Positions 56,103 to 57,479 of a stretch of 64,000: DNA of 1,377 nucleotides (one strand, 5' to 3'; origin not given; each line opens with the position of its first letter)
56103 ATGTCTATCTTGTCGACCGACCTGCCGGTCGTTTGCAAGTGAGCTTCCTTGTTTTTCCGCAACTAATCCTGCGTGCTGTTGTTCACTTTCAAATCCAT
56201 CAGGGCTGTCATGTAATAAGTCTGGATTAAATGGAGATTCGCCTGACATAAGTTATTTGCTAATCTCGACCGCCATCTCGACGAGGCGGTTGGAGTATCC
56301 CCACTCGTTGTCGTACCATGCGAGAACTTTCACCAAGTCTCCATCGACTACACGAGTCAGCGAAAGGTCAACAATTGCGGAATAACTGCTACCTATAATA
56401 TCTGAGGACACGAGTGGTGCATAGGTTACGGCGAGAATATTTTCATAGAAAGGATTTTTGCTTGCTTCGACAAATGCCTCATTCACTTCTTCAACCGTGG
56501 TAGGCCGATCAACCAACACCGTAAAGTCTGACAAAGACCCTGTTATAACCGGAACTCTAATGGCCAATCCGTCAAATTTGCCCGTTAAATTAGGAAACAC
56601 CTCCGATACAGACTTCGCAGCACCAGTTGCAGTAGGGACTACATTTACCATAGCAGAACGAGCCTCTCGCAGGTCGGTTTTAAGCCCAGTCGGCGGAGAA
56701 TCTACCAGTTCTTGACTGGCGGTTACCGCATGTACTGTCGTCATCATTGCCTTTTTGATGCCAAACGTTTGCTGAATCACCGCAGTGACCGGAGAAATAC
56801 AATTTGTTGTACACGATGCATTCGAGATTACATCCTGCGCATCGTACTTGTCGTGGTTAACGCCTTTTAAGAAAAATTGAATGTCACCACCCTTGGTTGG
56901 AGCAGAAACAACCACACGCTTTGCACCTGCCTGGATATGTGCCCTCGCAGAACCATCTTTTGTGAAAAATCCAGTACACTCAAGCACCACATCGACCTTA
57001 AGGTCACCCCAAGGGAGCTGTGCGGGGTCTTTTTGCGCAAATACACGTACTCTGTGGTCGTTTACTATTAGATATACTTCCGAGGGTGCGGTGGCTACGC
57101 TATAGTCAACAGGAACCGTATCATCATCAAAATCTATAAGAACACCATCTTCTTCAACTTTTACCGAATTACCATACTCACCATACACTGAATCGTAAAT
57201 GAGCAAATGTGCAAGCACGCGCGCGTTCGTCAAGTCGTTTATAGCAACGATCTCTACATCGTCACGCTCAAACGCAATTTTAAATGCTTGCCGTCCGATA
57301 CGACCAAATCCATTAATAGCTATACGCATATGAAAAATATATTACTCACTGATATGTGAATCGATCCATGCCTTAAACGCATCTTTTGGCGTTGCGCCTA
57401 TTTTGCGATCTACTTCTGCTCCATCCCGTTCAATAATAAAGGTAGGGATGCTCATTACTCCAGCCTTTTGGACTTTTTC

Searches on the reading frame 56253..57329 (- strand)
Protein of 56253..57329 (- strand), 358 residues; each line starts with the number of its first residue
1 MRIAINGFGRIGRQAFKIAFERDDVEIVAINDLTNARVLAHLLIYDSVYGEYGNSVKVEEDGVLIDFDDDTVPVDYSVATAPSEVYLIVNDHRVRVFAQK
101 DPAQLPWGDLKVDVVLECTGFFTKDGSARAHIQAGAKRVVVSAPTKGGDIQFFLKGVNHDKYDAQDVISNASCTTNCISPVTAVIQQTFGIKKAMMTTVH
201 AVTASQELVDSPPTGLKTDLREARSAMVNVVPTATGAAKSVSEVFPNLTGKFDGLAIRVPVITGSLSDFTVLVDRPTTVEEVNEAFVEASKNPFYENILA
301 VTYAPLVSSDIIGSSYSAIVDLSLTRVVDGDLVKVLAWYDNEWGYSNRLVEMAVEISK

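Call 75: search_protein_families(library=pfam, proteins=[window:56253-57329:-], max_evalue=0.00001)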
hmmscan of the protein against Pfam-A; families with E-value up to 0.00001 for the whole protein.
window:56253-57329:- (358 aa): 2 families
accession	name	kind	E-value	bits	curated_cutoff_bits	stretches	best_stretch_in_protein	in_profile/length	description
PF02800.25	Gp_dh_C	-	3.6e-52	176.6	24.4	1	179-339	2-158/158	Glyceraldehyde 3-phosphate dehydrogenase, C-terminal domain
PF00044.30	Gp_dh_N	-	1.7e-35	121.8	31.7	2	1-66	1-66/101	Glyceraldehyde 3-phosphate dehydrogenase, NAD binding domain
